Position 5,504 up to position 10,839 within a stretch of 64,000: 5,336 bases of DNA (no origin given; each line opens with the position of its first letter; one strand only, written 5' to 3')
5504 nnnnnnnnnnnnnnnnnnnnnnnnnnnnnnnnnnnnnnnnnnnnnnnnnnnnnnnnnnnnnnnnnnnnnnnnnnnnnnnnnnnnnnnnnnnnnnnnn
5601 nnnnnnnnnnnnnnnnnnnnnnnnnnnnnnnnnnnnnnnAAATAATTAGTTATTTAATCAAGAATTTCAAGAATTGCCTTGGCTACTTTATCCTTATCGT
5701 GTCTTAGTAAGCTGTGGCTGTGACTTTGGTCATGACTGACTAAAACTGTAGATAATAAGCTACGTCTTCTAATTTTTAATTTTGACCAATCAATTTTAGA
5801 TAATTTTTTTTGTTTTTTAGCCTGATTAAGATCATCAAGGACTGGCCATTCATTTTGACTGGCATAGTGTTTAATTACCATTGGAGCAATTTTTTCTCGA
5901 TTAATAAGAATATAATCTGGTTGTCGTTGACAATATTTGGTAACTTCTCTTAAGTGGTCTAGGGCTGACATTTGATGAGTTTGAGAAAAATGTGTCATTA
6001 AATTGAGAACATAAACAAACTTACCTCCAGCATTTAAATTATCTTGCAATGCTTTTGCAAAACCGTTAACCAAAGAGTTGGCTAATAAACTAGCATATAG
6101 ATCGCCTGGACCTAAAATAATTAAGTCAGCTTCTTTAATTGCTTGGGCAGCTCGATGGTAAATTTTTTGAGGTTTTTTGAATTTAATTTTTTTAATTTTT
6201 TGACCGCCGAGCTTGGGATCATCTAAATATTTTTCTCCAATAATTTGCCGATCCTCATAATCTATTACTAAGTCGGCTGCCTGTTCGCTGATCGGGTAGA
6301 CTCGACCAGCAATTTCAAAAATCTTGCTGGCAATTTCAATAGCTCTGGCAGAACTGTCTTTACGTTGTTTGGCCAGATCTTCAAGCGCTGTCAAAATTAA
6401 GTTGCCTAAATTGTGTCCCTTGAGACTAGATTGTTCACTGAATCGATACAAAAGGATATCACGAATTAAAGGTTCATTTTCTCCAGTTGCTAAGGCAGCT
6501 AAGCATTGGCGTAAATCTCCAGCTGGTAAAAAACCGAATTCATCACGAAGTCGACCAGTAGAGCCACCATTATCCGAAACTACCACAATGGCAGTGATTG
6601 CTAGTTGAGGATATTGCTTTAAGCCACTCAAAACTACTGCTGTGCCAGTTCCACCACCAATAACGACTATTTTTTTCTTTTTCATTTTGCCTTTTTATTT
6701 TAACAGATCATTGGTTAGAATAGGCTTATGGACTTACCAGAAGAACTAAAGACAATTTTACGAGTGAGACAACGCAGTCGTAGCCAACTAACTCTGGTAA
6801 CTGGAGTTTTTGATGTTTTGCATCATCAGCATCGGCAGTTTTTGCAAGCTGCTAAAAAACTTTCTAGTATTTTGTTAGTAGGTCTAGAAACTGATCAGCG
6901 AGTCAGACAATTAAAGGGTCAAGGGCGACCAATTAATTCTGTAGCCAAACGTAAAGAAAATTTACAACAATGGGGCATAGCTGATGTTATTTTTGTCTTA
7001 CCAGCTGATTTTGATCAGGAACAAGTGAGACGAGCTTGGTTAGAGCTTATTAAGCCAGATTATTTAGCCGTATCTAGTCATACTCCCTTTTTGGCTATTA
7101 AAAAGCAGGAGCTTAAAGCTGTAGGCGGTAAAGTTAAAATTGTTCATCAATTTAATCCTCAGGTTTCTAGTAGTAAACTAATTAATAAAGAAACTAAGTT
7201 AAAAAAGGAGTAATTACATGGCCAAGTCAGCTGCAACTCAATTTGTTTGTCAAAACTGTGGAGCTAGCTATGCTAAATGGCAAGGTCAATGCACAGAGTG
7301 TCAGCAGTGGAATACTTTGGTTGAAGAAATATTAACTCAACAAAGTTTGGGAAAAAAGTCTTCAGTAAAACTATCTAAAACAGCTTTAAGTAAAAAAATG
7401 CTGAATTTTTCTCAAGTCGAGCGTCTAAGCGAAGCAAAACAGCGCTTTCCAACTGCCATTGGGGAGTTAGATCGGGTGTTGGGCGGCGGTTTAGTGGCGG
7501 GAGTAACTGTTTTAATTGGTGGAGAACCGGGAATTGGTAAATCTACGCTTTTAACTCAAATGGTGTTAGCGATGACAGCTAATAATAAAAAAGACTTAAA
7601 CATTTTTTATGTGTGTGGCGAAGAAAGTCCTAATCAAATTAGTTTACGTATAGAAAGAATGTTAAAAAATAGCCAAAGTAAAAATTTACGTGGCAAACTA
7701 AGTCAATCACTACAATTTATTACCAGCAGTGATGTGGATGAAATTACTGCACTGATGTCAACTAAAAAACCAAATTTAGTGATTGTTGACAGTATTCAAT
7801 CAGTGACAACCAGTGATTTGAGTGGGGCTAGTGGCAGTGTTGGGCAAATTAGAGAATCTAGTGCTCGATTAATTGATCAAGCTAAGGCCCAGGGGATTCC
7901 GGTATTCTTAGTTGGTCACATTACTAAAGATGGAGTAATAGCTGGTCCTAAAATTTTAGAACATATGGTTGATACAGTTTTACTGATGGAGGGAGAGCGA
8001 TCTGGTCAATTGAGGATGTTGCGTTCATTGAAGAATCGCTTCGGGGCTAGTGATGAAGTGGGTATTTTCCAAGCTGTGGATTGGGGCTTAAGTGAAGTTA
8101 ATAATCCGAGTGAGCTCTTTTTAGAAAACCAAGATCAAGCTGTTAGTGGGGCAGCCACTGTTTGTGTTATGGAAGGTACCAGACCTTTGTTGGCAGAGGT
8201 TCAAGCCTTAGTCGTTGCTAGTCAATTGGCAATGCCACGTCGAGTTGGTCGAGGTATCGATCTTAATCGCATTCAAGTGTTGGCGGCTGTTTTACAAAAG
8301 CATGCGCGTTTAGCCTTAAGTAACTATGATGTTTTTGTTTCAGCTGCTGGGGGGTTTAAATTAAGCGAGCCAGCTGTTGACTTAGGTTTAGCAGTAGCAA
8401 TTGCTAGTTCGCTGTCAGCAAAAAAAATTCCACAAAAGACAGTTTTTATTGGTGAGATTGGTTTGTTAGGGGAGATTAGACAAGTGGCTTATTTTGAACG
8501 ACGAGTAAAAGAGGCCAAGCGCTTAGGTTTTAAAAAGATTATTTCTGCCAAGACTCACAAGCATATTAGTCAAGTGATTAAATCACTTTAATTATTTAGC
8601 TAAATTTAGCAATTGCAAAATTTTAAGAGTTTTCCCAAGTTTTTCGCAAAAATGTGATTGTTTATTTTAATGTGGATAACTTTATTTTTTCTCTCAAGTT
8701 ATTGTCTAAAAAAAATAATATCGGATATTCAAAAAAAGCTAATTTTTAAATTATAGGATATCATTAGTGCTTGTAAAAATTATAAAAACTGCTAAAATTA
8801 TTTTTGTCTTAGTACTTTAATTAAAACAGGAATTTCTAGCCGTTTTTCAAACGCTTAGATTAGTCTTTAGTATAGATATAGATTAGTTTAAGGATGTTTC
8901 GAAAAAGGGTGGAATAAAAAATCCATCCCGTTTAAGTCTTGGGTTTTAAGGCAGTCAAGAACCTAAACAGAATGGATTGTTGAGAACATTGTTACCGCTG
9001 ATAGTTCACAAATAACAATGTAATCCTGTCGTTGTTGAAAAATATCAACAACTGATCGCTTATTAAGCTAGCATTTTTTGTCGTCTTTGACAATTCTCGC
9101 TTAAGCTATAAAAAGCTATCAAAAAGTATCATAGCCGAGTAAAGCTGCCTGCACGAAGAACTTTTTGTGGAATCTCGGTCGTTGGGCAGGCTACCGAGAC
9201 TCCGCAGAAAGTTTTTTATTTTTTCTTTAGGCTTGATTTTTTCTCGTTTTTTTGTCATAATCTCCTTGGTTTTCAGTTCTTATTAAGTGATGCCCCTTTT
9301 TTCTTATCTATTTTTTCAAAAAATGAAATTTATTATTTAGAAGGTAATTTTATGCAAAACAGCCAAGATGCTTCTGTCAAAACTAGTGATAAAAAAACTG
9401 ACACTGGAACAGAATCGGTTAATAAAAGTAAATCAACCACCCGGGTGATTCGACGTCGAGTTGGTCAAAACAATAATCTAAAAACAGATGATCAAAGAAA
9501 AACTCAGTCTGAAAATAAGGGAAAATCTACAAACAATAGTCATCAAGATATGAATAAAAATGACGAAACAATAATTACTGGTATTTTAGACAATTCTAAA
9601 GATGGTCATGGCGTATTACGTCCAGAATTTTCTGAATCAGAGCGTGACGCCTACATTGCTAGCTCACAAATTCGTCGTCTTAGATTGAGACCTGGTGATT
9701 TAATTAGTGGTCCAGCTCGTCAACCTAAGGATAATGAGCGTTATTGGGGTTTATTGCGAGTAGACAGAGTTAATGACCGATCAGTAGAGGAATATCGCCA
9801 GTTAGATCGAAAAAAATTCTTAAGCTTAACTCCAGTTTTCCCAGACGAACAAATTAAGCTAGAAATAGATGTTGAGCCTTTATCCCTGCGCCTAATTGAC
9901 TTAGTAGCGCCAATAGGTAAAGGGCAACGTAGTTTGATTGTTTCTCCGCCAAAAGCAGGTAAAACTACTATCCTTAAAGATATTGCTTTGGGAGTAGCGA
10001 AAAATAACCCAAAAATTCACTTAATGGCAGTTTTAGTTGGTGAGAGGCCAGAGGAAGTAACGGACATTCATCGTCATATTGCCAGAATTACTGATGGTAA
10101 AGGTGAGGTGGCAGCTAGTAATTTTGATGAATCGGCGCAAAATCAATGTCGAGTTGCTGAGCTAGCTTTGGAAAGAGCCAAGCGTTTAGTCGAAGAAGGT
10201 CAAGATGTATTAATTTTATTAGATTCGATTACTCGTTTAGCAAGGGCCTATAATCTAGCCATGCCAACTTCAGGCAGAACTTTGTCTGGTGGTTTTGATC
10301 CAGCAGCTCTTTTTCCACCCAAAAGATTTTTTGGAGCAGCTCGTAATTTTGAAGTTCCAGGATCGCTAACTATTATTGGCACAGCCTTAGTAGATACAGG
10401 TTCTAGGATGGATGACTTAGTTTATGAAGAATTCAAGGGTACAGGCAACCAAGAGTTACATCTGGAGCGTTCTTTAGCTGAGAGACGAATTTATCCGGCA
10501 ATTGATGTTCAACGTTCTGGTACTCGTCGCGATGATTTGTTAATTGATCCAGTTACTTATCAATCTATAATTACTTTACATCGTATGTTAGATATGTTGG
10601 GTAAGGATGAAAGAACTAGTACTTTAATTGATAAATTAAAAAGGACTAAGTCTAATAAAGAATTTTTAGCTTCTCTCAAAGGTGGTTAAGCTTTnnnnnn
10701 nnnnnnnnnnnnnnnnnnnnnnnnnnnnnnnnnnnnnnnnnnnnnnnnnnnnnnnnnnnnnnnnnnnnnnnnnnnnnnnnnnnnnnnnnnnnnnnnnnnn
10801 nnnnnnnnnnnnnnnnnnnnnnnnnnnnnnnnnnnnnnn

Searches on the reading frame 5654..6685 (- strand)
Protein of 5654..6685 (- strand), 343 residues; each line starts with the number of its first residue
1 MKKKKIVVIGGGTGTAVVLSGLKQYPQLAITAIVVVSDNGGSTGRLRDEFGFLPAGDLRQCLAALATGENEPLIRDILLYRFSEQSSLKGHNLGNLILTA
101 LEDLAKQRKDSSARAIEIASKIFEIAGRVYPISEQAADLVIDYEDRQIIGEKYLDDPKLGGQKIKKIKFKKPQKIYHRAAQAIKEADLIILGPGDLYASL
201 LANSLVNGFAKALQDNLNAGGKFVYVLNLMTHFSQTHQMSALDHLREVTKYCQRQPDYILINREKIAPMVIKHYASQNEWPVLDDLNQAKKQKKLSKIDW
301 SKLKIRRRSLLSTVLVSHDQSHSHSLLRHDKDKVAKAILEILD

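Call 22: search_protein_families(library=pfam, proteins=[window:5654-6685:-], max_evalue=0.001)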
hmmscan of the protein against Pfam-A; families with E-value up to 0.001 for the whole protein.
window:5654-6685:- (343 aa): 1 family
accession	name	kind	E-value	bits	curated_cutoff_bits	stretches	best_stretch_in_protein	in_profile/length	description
PF01933.23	CofD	-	5.6e-72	242.8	30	1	6-292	1-280/290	2-phospho-L-lactate transferase CofD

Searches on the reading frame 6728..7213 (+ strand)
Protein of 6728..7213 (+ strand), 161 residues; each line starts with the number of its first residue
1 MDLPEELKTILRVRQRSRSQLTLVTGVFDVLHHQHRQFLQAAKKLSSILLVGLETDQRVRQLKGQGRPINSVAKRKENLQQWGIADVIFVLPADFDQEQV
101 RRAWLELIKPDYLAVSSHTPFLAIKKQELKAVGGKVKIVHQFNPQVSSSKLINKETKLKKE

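Call 22: search_protein_families(library=pfam, proteins=[window:6728-7213:+], max_evalue=0.001)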
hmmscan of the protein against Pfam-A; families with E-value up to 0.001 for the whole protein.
window:6728-7213:+ (161 aa): 1 family
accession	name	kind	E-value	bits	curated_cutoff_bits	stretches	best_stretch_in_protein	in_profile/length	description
PF01467.32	CTP_transf_like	-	1.7e-11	44.9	21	1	24-141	2-110/133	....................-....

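Call 85: search_protein_families(library=ncbifam, proteins=[window:6728-7213:+], max_evalue=0.01)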
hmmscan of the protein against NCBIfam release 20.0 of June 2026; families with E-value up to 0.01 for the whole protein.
window:6728-7213:+ (161 aa): 8 families
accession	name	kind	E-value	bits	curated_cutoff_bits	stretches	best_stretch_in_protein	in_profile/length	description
TIGR02199.1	rfaE_dom_II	equivalog_domain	3.4e-23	82.1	181.5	1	14-154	6-141/144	D-glycero-beta-D-manno-heptose 1-phosphate adenylyltransferase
NF008454.0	PRK11316.1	equivalog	2.1e-20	72.8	521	1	5-154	326-470/475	bifunctional D-glycero-beta-D-manno-heptose-7-phosphate kinase/D-glycero-beta-D-manno-heptose 1-phosphate adenylyltransferase HldE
NF001985.0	PRK00777.1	subfamily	5.3e-09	36.3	104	1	22-82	7-65/157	pantetheine-phosphate adenylyltransferase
TIGR00125.1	cyt_tran_rel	domain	3.1e-07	30.5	27.7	1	24-81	4-58/65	adenylyltransferase/cytidyltransferase family protein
TIGR01518.1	g3p_cytidyltrns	equivalog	5.7e-07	29.7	165.4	1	23-87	2-64/125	glycerol-3-phosphate cytidylyltransferase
NF002250.0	PRK01170.1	subfamily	6.9e-06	25.7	489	1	21-82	2-60/322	bifunctional pantetheine-phosphate adenylyltransferase/NTP phosphatase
NF041124.1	CoaD_Thcocales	equivalog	0.0024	17.8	290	1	22-61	7-46/156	phosphopantetheine adenylyltransferase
NF000842.0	PRK00071.2-1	equivalog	0.0083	15.8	167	0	33-155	42-165/191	nicotinate-nucleotide adenylyltransferase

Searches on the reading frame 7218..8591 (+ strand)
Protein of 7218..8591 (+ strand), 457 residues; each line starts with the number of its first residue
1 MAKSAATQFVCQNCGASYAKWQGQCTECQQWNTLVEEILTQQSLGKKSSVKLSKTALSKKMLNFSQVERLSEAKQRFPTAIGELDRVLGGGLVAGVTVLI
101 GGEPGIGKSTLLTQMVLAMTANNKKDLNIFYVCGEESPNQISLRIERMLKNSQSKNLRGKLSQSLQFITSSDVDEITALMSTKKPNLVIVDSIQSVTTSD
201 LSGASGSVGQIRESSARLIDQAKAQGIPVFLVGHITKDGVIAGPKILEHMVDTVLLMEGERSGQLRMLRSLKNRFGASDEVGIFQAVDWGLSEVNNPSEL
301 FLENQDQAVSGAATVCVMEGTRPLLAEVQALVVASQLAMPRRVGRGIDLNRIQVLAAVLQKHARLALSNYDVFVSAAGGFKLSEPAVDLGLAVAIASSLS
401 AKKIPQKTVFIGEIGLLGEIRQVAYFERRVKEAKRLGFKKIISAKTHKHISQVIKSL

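Call 22: search_protein_families(library=pfam, proteins=[window:7218-8591:+], max_evalue=0.001)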
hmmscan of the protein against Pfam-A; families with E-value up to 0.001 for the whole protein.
window:7218-8591:+ (457 aa): 11 families
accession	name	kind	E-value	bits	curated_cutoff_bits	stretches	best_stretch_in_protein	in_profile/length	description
PF13481.12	AAA_25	-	1.8e-16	60.8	27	1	77-239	15-194/195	AAA domain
PF06745.19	ATPase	-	1e-12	48.4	26.6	1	78-271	2-200/231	KaiC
PF18073.7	Zn_ribbon_LapB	-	2.6e-10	40.2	25.7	1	9-36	1-28/28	Rubredoxin metal binding domain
PF13541.12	ChlI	-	4.6e-09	36.6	27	1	355-445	30-119/121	Subunit ChlI of Mg-chelatase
PF03796.21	DnaB_C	-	5.9e-07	29.6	27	1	78-164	3-88/255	DnaB-like helicase C terminal domain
PF13401.12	AAA_22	-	1.6e-05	25.6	27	1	99-234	9-123/130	AAA domain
PF05729.18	NACHT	-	2.5e-05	24.6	26.7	1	97-198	2-95/167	NACHT domain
PF09848.15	SLFN-g3_helicase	-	6.2e-05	22.9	24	1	97-234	3-123/354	Schlafen group 3, DNA/RNA helicase domain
PF20720.3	nSTAND3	-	0.0002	21.5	27.2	0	97-191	19-72/155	Novel STAND NTPase 3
PF13191.12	AAA_16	-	0.00049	21.1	32.6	0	96-194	25-142/167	AAA ATPase domain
PF25199.1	nSTAND_NTPase5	-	0.00056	20.2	34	0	97-139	43-83/145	Novel STAND NTPase 5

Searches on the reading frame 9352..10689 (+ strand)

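Call 22: search_protein_families(library=pfam, proteins=[window:9352-10689:+], max_evalue=0.001)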
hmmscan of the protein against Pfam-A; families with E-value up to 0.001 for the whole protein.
window:9352-10689:+ (445 aa): 4 families
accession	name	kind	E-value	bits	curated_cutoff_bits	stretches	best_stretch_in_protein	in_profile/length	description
PF00006.31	ATP-synt_ab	-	1.1e-28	100.8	29.5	1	179-389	2-211/213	ATP synthase alpha/beta family, nucleotide-binding domain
PF07497.18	Rho_RNA_bind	-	4.1e-21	75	27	1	76-146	2-73/73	Rho termination factor, RNA-binding domain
PF19568.5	Spore_III_AA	-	0.00038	20.1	27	1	177-238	130-191/306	Sporulation stage III, protein AA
PF13481.12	AAA_25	-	0.00059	20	27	0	188-299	30-158/195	AAA domain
